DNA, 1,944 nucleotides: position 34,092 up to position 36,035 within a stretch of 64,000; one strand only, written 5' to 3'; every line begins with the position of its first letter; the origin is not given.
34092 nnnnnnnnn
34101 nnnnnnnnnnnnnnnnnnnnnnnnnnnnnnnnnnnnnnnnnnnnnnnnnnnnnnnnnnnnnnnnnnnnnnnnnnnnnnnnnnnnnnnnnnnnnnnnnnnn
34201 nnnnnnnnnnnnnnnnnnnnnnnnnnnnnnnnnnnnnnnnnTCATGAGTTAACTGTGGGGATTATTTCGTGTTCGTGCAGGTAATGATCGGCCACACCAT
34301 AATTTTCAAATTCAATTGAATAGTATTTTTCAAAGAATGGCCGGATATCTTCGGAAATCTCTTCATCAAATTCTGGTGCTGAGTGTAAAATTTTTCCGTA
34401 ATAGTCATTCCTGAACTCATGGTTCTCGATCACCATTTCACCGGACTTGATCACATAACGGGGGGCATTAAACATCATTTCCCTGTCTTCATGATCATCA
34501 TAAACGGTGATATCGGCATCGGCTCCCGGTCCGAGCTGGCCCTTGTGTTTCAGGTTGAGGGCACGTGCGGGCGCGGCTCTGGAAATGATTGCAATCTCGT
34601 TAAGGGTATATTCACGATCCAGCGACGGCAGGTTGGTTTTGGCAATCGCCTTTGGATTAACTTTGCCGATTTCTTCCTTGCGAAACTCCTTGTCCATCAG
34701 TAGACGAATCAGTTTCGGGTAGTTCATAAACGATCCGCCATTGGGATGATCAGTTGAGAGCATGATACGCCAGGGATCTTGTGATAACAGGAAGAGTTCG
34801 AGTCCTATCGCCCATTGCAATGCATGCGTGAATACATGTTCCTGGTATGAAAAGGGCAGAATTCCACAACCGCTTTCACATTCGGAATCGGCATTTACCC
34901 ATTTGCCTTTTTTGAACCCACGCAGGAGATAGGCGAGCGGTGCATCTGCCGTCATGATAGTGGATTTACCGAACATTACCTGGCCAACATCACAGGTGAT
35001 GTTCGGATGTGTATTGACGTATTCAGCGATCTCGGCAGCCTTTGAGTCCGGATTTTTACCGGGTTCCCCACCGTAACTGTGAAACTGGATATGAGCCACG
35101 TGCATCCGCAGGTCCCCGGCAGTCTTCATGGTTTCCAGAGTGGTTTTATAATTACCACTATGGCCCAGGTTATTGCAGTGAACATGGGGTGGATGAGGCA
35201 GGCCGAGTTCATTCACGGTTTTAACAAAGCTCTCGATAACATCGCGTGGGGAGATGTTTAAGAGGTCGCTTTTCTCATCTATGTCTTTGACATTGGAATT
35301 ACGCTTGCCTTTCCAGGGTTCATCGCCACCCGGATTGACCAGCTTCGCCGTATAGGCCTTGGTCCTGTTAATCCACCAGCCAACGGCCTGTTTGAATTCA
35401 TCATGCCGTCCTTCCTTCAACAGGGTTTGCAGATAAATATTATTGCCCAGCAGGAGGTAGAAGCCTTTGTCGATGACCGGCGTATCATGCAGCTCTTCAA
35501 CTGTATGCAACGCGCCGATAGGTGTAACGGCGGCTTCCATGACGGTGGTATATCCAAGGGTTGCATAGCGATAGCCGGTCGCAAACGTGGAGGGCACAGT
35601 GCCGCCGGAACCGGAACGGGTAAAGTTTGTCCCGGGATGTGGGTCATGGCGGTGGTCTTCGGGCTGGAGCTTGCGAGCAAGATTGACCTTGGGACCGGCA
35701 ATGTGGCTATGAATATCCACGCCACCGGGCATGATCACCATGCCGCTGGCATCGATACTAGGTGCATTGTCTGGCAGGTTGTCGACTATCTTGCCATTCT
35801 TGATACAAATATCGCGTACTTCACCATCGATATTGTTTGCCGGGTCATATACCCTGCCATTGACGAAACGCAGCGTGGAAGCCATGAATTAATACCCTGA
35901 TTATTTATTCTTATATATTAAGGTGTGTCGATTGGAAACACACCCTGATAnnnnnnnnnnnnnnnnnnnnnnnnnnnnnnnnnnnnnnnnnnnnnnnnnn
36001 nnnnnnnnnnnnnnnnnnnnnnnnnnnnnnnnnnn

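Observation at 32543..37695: Second, archaeal-style formylmethanofuran dehydrogenase-like operon (FwdD-FwdB-FwdA-Ftr-FwdC) that keeps the Mo/W active site lost in the adjacent Fhc paralog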

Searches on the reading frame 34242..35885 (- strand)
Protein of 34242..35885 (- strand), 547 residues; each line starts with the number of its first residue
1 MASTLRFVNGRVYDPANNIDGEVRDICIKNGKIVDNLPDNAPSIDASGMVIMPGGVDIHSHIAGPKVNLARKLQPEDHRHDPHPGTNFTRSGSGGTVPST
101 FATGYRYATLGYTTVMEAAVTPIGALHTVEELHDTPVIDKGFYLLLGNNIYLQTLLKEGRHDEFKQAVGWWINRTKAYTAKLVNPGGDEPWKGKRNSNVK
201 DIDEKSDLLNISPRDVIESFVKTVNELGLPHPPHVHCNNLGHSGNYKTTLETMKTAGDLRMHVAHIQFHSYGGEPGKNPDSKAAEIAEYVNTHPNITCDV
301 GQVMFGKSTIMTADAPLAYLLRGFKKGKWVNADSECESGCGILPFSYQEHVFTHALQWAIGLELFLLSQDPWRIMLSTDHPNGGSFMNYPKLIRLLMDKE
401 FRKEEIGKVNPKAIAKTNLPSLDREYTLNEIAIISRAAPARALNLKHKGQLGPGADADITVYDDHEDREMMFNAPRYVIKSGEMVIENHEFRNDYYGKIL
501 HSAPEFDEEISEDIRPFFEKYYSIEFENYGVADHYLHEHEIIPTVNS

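Call 4: search_protein_families(library=pfam, proteins=[window:34242-35885:-])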
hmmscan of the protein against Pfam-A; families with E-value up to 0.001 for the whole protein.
window:34242-35885:- (547 aa): 2 families
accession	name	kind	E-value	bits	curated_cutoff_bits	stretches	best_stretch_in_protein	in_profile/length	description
PF07969.17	Amidohydro_3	-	6.1e-49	168.2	29.7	1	44-485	3-471/472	Amidohydrolase family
PF01979.26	Amidohydro_1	-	8.9e-07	28.9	25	0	437-483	292-343/345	Amidohydrolase family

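Call 5: search_protein_families(library=ncbifam, proteins=[window:34242-35885:-])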
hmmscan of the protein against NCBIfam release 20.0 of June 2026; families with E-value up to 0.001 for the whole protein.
window:34242-35885:- (547 aa): 37 families (the best 25 are shown)
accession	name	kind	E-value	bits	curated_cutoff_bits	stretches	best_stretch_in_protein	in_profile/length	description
TIGR03121.1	one_C_dehyd_A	equivalog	1e-213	710.6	392.75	1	7-539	4-555/556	formylmethanofuran dehydrogenase subunit A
NF042911.1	FMH_DH_FwdA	exception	1.1e-171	572.1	950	1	9-543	6-565/569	tungsten-dependent formylmethanofuran dehydrogenase subunit FwdA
NF006689.0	PRK09237.1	equivalog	1.9e-14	53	371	2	8-62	8-66/383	amidohydrolase/deacetylase family metallohydrolase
NF006560.0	PRK09061.1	subfamily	2e-14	52.8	340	1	7-63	30-88/517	amidohydrolase family protein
NF009941.0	PRK13404.1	subfamily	2.1e-12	46.5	647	1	23-65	21-66/478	dihydropyrimidinase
TIGR03178.1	allantoinase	equivalog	1.5e-10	40.5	357.85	1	423-468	344-389/441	allantoinase AllB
NF002668.0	PRK02382.1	equivalog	9.6e-10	37.7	452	1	20-66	10-61/436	dihydroorotase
TIGR02033.1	D-hydantoinase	equivalog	2.1e-09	36.9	393.25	1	17-67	10-65/454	dihydropyrimidinase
NF006839.0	PRK09357.1-4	equivalog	3.6e-09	35.7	576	1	8-65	5-65/422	dihydroorotase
NF009060.0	PRK12394.1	equivalog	4.7e-09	35.5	442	1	8-63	8-66/381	metallo-dependent hydrolase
NF004839.0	PRK06189.1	equivalog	6.7e-09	34.9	631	0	422-467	349-394/451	allantoinase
NF005791.0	PRK07627.1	equivalog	1.2e-08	34.3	442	1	5-69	3-71/425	dihydroorotase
NF006844.0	PRK09357.2-5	equivalog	1.6e-08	34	701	1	7-65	6-67/422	dihydroorotase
NF006845.0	PRK09357.2-6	equivalog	4e-08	32.3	728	1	8-67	6-69/428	dihydroorotase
NF011987.0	PRK15446.2-3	subfamily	5.9e-08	31.9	253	1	434-468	336-369/395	alpha-D-ribose 1-methylphosphonate 5-triphosphate diphosphatase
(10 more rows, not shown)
